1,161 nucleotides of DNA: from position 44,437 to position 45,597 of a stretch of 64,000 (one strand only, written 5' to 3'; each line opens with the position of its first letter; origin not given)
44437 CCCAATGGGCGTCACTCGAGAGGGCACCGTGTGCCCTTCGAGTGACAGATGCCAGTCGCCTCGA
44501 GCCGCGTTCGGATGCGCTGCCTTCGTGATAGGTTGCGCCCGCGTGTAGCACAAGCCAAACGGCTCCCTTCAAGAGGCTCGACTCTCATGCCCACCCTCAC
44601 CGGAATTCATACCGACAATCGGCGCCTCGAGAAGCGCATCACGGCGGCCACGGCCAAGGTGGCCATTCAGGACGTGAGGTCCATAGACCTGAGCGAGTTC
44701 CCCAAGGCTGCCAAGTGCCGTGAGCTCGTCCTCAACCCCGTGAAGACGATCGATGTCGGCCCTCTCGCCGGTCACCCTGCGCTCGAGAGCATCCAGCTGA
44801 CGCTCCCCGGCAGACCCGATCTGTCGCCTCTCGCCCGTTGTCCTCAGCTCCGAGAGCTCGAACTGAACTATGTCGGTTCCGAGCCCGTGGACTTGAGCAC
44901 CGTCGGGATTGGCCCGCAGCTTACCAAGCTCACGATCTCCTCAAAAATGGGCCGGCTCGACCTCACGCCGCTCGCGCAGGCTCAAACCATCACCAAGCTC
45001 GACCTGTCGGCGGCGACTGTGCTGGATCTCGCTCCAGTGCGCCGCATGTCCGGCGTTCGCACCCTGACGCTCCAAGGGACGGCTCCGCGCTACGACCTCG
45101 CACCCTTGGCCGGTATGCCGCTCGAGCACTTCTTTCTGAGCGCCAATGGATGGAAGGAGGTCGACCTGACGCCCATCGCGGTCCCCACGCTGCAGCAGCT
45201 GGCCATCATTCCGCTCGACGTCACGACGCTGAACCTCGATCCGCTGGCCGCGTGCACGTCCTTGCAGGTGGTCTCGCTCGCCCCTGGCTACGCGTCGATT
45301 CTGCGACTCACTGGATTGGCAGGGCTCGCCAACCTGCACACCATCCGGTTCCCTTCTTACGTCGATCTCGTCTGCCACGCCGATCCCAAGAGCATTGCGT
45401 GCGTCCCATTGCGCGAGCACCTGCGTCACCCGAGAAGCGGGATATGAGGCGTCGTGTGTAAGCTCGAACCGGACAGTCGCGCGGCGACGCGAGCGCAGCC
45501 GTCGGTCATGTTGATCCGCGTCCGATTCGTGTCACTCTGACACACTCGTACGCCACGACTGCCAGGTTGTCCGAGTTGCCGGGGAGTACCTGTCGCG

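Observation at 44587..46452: LRR gene plus a decayed, internally deleted second copy bracketing an AT-richer lipoprotein gene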

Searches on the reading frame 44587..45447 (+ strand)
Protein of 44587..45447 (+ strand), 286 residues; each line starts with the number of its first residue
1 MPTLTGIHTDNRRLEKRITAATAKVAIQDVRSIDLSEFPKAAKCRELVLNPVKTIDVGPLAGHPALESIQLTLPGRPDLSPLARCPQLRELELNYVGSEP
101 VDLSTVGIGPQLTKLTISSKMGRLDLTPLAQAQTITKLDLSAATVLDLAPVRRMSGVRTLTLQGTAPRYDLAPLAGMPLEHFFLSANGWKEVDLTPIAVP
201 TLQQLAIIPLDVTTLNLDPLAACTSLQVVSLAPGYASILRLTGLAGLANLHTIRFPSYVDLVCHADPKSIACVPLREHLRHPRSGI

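Call 8: search_protein_families(library=pfam, proteins=[window:44587-45447:+], max_evalue=0.1)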
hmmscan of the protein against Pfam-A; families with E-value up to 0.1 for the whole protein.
window:44587-45447:+ (286 aa): 2 families
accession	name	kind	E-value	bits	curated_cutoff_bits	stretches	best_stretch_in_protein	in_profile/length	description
PF12799.13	LRR_4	-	0.00083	20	27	0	78-94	15-31/44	Leucine Rich repeats (2 copies)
PF23952.1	LRR_EndoS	-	0.028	15.1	27.9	0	137-173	27-63/116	Endo-beta-N-acetylglucosaminidase EndoS LRR domain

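Call 9: search_protein_families(library=ncbifam, proteins=[window:44587-45447:+], max_evalue=0.1)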
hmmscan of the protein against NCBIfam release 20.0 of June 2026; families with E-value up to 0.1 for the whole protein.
window:44587-45447:+ (286 aa): 3 families
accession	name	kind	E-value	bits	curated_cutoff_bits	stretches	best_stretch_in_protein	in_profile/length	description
NF033188.1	internalin_H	exception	1.7e-08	33.6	1050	2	192-254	155-214/548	InlH/InlC2 family class 1 internalin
NF033189.1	internalin_A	exception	3.6e-08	32.2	1600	1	33-250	110-321/799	class 1 internalin InlA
NF033190.2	inl_like_NEAT_1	exception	7.2e-06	24.6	1275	1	124-251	320-441/754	NEAT domain-containing leucine-rich repeat protein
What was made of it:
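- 44587..45447 (+): Intact LRR gene (286 aa; public tag U0271_09745, Polyangiaceae MAG). It is an internalin-like solenoid of about 22-residue repeats. By inspection it has no signal peptide. NCBIfam gives partial internalin hits and Pfam LRR_4 is sub-threshold (calls 8, 9).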

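Call 11: find_homologous_proteins(query=window:44587-45444:+)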
Query window:44587-45444:+ (286 aa): 126 proteins with E <= 0.001 among 4760 candidates; the best 120 are listed.
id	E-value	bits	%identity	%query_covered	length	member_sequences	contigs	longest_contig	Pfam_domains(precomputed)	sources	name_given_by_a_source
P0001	2.1e-181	620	100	100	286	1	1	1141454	-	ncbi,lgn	ncbi:MAG: hypothetical protein U0271_09745 [Polyangiaceae bacterium]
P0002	1.6e-90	322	54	100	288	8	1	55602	-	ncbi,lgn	-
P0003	2.2e-21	95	31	90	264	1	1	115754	-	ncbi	ncbi:MAG: hypothetical protein R3F61_33735 [Myxococcota bacterium]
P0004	1.0e-20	93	32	98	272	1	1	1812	-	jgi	jgi:hypothetical protein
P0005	1.9e-20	92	30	97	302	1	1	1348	-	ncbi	-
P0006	2.0e-20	92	32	92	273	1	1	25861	PF14580.13,PF12799.14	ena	-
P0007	1.7e-18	85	30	73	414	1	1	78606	PF13306.13,PF14580.13,PF12799.14,PF13855.13,PF19729.6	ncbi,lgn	ncbi:MAG: leucine-rich repeat domain-containing protein [Candidatus Hermodarchaeota archaeon]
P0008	1.5e-17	82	30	95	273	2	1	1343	PF12799.14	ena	-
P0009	2.3e-17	82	32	91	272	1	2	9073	PF13855.13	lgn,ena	-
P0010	3.6e-17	81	30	74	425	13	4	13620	PF12799.14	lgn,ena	-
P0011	6.1e-15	74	34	76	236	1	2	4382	PF12799.14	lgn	-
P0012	6.2e-15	74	30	71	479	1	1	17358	PF24758.2,PF14580.13,PF12799.14,PF13855.13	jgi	jgi:hypothetical protein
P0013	1.1e-14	73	30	95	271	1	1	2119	-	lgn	-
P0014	2.2e-14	72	31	92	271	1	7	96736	-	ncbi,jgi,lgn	-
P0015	8.5e-14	70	31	72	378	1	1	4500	PF14024.12,PF12799.14,PF13855.13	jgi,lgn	jgi:hypothetical protein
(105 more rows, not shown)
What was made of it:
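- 44587..45447 (+): The exact protein is in the public collection (call 11).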

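Call 12: find_encoding_contigs(protein=window:44587-45447:+, flank=6000)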
Protein window:44587-45447:+ (286 aa): 1 contig read that carries it; 1 place shown.
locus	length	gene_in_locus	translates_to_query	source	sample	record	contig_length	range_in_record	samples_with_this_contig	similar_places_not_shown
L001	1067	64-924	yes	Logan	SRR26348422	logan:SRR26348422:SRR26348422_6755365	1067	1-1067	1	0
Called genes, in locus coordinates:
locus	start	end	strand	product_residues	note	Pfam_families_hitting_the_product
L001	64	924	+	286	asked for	-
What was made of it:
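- Only the intact gene was recovered on an independent Logan contig (call 12).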

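Call 13: find_encoding_contigs(protein=P0002, flank=10000)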
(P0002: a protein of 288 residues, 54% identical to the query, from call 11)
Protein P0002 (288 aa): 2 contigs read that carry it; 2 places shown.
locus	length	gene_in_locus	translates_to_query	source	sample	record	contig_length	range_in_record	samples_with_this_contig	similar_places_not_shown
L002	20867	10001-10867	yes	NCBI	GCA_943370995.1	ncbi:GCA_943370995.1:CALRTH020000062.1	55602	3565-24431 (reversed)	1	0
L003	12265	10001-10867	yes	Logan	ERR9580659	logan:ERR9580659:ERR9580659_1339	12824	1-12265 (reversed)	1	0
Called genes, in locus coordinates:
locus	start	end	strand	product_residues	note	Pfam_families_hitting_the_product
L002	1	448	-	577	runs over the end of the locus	PF00498:FHA, PF16697:Yop-YscD_cpl, PF00158:Sigma54_activat, PF14532:Sigma54_activ_2, PF07728:AAA_5 (weak), PF25601:AAA_lid_14, PF02954:HTH_8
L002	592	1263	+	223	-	-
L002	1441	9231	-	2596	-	PF03534:SpvB, PF13517:FG-GAP_3 (faint), PF12256:TcdB_toxin_midN (faint), PF05593:RHS_repeat (weak), PF25023:TEN_YD-shell (faint)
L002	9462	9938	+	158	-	-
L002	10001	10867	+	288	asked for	-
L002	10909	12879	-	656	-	PF17660:BTRD1, PF00144:Beta-lactamase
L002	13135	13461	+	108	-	PF09966:DUF2200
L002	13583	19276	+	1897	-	PF02128:Peptidase_M36, PF02225:PA, PF02010:REJ (weak), PF22352:K319L-like_PKD, PF02010:REJ (weak), PF22352:K319L-like_PKD, PF18911:PKD_4 (weak), PF22352:K319L-like_PKD, +3 more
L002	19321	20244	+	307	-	-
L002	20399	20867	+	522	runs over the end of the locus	-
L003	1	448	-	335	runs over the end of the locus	?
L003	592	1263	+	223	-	-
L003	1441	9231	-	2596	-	PF03534:SpvB, PF13517:FG-GAP_3 (faint), PF12256:TcdB_toxin_midN (faint), PF05593:RHS_repeat (weak), PF25023:TEN_YD-shell (faint)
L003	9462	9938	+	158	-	-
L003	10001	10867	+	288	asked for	-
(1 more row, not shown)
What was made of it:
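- Tried and rejected: The nearest LRR homologue is 54% identical and sits in an unrelated neighbourhood next to an Rhs/SpvB toxin gene (call 13).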

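Call 14: find_encoding_contigs(protein=P0003, flank=8000)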
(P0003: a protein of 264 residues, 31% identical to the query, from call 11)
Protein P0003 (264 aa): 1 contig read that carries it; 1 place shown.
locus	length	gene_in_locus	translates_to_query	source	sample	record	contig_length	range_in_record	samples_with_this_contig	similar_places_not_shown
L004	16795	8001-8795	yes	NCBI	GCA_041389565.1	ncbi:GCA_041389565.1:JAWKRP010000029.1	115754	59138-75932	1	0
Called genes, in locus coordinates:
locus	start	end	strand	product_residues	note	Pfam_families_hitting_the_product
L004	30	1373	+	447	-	PF24885:TPR_NPHP3 (faint), PF07719:TPR_2 (faint), PF13181:TPR_8 (faint), PF13374:TPR_10 (faint), PF13424:TPR_12 (weak)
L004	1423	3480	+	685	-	PF00009:GTP_EFTU, PF03144:GTP_EFTU_D2, PF22042:EF-G_D2, PF14492:EFG_III, PF03764:EFG_IV, PF00679:EFG_C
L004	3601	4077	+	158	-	-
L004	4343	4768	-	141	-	PF01850:PIN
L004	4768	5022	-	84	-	PF02604:PhdYeFM_antitox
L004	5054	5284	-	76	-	-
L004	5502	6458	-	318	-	PF00561:Abhydrolase_1, PF12697:Abhydrolase_6, PF12146:Hydrolase_4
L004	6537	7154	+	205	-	PF00440:TetR_N, PF13305:TetR_C_33 (weak)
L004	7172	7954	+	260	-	-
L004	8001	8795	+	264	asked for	-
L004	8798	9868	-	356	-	-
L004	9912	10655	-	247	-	PF10568:Tom37, PF17172:GST_N_4, PF17171:GST_C_6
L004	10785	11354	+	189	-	PF00440:TetR_N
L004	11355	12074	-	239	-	PF03358:FMN_red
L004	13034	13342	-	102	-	-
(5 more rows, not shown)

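Call 22: find_related_loci(query=A2, collection=metagenome_contigs, flank=6000)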
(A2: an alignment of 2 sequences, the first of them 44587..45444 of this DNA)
Query A2 (286 aa) in metagenome_contigs; peptide patterns used: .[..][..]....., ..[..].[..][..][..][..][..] (x = any residue, [..] = any of these).
146 stretches matched a pattern; 3 encode a relative of the query (tblastn E <= 1e-3); 3 distinct loci.
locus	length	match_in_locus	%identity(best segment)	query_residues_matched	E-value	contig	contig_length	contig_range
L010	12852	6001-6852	55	7-286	2e-92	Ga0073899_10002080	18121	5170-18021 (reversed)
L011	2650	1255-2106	55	7-286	1e-94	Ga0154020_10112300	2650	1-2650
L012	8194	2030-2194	38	179-231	1e-5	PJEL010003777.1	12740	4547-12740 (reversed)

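Call 53: predict_structure(alignment_id=A5)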
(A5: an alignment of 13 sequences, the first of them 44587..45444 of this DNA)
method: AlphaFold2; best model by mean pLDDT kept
length: 286 residues; sequences in the alignment: 13
mean_pLDDT: 93.1   pTM: 0.89
mean pLDDT of the five models: 93.1, 92.5, 92.1, 91.9, 91.1
residues with pLDDT >= 90: 232; 70-90: 50; 50-70: 4; < 50: 0
segments of 3 or more residues with pLDDT < 50: none
pLDDT, mean of each block of 10 residues (from residue 1): 94 96 96 96 97 92 96 88 94 90 78 93 90 95 91 96 87 97 91 96 95 95 98 94 97 96 93 96 78
secondary structure, 60 per line:
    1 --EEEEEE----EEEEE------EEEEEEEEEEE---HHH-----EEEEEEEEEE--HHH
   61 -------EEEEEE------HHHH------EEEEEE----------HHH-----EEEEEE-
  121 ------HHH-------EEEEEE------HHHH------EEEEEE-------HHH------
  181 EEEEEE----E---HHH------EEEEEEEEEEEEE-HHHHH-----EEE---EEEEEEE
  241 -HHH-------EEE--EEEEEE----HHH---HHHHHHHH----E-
elements in order: E3-8 E13-17 E24-34 E46-55 E68-73 H80-83 E90-95 E114-119 E137-142 H149-152 E159-164 E181-186 E204-216 H218-222 E228-230 E234-240 E252-254 E257-262 H273-280
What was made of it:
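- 44587..45447 (+): The AlphaFold model has pLDDT 93.1 (call 53).
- On Internalin-like LRR protein (the intact gene): AlphaFold pLDDT 93.1 with regular strand/turn periodicity (call 53).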

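Call 56: fold_search(model_id=the predicted structure, library=pdb)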
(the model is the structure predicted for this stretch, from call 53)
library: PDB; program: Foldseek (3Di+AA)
matches with E <= 10: 852; with E <= 0.001: 118
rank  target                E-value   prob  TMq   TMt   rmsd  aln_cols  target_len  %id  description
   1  2omz_A                2.6e-08  1.00  0.60  0.39   4.2       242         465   23  Crystal structure of InlA Y369A/hEC1 complex (released 2007-08-28)
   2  2omu_A                2.7e-08  1.00  0.62  0.40   3.9       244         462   23  Crystal structure of InlA G194S+S Y369S/hEC1 complex (released 2007-08-28)
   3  8h64_C                5.2e-08  1.00  0.52  0.36   6.1       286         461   21  Crystal structure of Internalin A from Listeria monocytogenes with nanobody VHH24 bound (released 2023-10-04)
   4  8h64_G                6.3e-08  1.00  0.49  0.34   6.7       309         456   19  Crystal structure of Internalin A from Listeria monocytogenes with nanobody VHH24 bound (released 2023-10-04)
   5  2omx_A                7.3e-08  1.00  0.57  0.37   5.1       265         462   21  Crystal structure of InlA S192N G194S+S/hEC1 complex (released 2007-08-28)
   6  8h62_A                8.8e-08  1.00  0.60  0.39   4.4       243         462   23  Crystal structure of Internalin A from Listeria monocytogenes with human E-cadherin EC12 (released 2023-10-04)
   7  1o6s_A                9.2e-08  1.00  0.61  0.40   4.0       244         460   24  Internalin (Listeria monocytogenes) / E-Cadherin (human) Recognition Complex (released 2002-12-13)
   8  5il7_A                9.2e-08  1.00  0.53  0.37   5.4       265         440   24  Leucine rich repeat domain of the Chlorobium tepidum Roco protein (released 2016-03-16)
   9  2omv_A                9.7e-08  1.00  0.61  0.40   4.0       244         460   24  Crystal structure of InlA S192N Y369S/hEC1 complex (released 2007-06-05)
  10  8h64_A                1.0e-07  1.00  0.51  0.35   6.3       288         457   20  Crystal structure of Internalin A from Listeria monocytogenes with nanobody VHH24 bound (released 2023-10-04)
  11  1o6t                  1.6e-07  1.00  0.57  0.37   4.6       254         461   22  Internalin (INLA, Listeria monocytogenes) - functional domain, uncomplexed (released 2002-12-23)
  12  6hlu_A                1.9e-07  1.00  0.54  0.20   5.1       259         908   25  Crystal structure of the LRR-Roc-COR domain of the Chlorobium tepidum Roco protein (released 2018-12-26)
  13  2omw_A                2.4e-07  1.00  0.45  0.30   8.2       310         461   18  Crystal structure of InlA S192N Y369S/mEC1 complex (released 2007-06-05)
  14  1o6v_A                3.2e-07  1.00  0.46  0.32   7.2       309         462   19  Internalin (INLA, Listeria monocytogenes) - functional domain, uncomplexed (released 2002-12-23)
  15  6hlu_B                4.0e-07  1.00  0.62  0.22   3.8       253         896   26  Crystal structure of the LRR-Roc-COR domain of the Chlorobium tepidum Roco protein (released 2018-12-26)
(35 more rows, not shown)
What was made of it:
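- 44587..45447 (+): Foldseek's top hits are InlA (E 2.6e-8) and the Roco LRR domain (call 56).
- On Internalin-like LRR protein (the intact gene): Foldseek matches InlA at E 2.6e-8 (call 56).
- Closest known: Internalin-type bacterial LRR proteins. Same: Foldseek matches InlA at E 2.6e-8, TM about 0.6 normalised to the query (call 56).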
